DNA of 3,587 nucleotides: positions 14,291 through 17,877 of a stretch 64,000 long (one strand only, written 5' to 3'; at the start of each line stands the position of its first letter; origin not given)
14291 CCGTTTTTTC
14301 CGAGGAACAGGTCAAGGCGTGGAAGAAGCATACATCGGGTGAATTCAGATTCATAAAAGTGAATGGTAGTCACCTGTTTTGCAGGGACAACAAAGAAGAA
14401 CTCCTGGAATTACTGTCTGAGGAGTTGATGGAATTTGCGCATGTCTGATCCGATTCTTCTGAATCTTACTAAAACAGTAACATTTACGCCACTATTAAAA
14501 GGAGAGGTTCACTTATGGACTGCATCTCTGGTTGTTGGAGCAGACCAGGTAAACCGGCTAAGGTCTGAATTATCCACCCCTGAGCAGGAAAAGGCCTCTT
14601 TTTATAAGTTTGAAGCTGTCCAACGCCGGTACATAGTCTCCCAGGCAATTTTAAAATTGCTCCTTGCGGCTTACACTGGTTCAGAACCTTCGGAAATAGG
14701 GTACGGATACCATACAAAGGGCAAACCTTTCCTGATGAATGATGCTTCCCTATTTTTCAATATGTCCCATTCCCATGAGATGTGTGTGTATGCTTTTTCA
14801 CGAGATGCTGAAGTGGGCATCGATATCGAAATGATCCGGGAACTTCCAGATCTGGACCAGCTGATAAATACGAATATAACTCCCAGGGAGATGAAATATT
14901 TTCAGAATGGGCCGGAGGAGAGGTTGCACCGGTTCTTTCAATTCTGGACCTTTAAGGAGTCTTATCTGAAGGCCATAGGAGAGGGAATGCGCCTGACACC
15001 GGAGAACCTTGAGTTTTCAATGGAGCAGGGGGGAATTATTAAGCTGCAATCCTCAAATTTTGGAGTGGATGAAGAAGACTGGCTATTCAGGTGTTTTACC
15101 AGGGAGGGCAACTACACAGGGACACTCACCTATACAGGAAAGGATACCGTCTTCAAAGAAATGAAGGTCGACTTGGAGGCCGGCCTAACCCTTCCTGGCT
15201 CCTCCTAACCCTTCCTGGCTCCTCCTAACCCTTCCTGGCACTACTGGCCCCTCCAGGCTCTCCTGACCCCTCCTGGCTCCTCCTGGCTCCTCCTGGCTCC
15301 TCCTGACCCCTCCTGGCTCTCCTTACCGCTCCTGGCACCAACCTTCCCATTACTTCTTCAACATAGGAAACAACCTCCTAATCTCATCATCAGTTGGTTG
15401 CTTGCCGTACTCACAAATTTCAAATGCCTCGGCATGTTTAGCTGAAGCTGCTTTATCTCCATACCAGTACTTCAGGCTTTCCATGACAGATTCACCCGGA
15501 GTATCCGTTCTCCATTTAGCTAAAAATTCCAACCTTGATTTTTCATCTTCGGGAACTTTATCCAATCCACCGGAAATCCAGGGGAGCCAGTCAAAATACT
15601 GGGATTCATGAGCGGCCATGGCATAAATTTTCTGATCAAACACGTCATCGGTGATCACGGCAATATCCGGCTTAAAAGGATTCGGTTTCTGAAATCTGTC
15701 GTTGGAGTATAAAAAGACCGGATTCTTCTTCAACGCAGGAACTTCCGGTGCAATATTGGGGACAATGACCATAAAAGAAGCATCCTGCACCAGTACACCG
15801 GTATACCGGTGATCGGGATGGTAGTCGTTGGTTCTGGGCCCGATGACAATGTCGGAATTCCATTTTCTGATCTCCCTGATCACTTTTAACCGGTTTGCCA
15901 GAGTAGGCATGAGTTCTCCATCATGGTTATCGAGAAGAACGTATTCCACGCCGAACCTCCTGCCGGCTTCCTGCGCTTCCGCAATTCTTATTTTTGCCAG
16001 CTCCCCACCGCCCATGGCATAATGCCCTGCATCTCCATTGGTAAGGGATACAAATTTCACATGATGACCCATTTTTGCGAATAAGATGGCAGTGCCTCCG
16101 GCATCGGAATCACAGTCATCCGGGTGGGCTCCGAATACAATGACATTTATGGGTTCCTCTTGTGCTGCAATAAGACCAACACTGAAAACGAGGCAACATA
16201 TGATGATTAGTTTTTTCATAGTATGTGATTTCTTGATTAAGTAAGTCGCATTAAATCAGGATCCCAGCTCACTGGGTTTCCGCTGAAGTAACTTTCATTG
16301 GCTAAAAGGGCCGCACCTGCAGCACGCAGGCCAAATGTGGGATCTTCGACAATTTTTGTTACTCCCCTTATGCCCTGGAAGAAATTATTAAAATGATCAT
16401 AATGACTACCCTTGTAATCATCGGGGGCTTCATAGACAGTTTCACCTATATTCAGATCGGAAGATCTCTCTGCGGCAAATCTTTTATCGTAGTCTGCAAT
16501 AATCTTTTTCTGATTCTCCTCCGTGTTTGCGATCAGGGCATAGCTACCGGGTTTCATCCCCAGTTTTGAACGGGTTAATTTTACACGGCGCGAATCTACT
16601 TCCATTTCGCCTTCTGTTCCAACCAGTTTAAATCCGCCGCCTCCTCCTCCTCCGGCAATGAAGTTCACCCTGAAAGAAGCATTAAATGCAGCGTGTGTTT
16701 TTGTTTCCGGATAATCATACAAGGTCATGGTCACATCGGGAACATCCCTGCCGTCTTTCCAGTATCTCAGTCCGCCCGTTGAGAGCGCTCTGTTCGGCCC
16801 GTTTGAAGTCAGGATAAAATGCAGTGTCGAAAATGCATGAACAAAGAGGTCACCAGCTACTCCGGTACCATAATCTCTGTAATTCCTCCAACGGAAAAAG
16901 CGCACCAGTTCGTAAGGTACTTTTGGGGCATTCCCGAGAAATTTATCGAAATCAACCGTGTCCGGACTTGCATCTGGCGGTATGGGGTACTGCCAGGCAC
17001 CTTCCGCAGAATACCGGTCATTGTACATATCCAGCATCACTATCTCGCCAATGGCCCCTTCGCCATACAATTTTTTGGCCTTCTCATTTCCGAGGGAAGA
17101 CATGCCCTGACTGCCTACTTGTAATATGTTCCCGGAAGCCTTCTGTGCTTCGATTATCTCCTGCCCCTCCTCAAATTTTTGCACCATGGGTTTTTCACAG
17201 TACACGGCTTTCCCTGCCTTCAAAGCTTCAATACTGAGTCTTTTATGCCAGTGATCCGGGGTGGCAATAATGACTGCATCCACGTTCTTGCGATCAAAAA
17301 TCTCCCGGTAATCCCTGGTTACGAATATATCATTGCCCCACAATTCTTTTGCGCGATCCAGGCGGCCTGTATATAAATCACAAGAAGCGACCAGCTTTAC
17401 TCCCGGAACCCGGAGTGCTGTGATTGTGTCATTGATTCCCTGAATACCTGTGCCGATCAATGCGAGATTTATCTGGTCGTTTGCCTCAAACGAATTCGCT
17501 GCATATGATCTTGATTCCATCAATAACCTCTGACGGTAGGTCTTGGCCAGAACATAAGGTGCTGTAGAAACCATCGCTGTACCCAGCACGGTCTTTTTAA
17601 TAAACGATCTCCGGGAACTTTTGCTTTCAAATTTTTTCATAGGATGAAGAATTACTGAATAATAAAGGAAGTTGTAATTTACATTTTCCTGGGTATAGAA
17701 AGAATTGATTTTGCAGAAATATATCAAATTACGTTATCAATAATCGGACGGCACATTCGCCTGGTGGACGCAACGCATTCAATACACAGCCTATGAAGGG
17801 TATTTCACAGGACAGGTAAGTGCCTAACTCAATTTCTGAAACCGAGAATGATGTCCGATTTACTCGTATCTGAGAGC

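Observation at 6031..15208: Orphan two-gene cassette: a metazoan-FAS / HR-PKS-like megasynthase (KS-AT-DH-CMeT-psiKR-ER-KR-ACP-TE) coupled to its own Sfp-type PPTase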

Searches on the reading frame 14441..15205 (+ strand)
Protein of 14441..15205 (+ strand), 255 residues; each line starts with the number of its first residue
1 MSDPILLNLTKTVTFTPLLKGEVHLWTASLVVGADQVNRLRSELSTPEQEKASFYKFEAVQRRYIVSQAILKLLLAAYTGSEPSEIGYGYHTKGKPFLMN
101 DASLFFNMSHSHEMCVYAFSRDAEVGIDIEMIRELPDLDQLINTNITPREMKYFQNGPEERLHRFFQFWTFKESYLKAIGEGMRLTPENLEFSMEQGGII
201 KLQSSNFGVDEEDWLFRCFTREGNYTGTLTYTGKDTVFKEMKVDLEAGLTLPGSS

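Call 7: search_protein_families(library=pfam, proteins=[window:14441-15205:+], max_evalue=0.01)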
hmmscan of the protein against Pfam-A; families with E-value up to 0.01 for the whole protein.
window:14441-15205:+ (255 aa): 2 families
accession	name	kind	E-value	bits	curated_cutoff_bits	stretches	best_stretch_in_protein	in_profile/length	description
PF01648.25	ACPS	-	4.6e-16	59.3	25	1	125-207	2-88/111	4'-phosphopantetheinyl transferase superfamily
PF22624.1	AASDHPPT_N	-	5.7e-06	26.9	27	1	40-118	13-96/100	4'-phosphopantetheinyl transferase, N-terminal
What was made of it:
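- On Sfp-type (group II) PPTase: PF22624 and PF01648 both hit (call 7).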

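Call 8: search_protein_families(library=ncbifam, proteins=[window:14441-15205:+], max_evalue=0.01)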
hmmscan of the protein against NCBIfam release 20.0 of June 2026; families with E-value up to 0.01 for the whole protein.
window:14441-15205:+ (255 aa): 5 families
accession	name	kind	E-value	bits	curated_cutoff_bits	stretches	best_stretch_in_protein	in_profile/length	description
NF042922.1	4PPT_HetI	equivalog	1.2e-39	136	370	1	18-235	14-228/235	4'-phosphopantetheinyl transferase HetI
NF047349.1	4PPT_AusB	equivalog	8.4e-18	64.6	225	1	51-184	28-153/205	aureusimine biosynthesis 4'-phosphopantetheinyl transferase AusB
NF007676.0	PRK10351.1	equivalog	1.8e-16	60.3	174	1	85-181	50-145/195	4'-phosphopantetheinyl transferase AcpT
TIGR00556.1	pantethn_trn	domain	2e-08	34.4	45.35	1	123-191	3-76/128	phosphopantetheine--protein transferase domain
NF011254.0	PRK14660.1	equivalog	0.00059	19.8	195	1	139-197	24-83/125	holo-[acyl-carrier-protein] synthase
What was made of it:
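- On HetI equivalog (NF042922): The score is 136 bits against a cutoff of 370 (call 8).
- Checked: PPTase: it matches PF01648 and PF22624, and its best NCBIfam hit is HetI, below that model's cutoff (calls 7, 8).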

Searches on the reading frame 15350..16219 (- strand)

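Call 12: search_protein_families(library=pfam, proteins=[window:15350-16219:-], max_evalue=0.001)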
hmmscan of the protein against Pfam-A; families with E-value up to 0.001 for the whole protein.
window:15350-16219:- (289 aa): 1 family
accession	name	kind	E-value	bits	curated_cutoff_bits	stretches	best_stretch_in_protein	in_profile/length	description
PF02585.22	PIG-L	-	4.6e-22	79.3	28.2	1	28-147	2-128/129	GlcNAc-PI de-N-acetylase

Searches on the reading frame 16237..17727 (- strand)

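Call 12: search_protein_families(library=pfam, proteins=[window:16237-17727:-], max_evalue=0.001)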
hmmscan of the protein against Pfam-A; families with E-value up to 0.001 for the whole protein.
window:16237-17727:- (496 aa): 4 families
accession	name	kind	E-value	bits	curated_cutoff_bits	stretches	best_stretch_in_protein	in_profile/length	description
PF01408.29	GFO_IDH_MocA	-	3.5e-19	70.1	24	1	86-205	1-119/120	Oxidoreductase family, NAD-binding Rossmann fold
PF22725.1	GFO_IDH_MocA_C3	-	1.5e-07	31.9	27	1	279-375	34-123/124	GFO/IDH/MocA C-terminal domain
PF19051.5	GFO_IDH_MocA_C2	-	2e-05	24.7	23.3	1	249-308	43-103/254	Oxidoreductase family, C-terminal alpha/beta domain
PF02894.22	GFO_IDH_MocA_C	-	3.1e-05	24.3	22.9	1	269-486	26-216/218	Oxidoreductase family, C-terminal alpha/beta domain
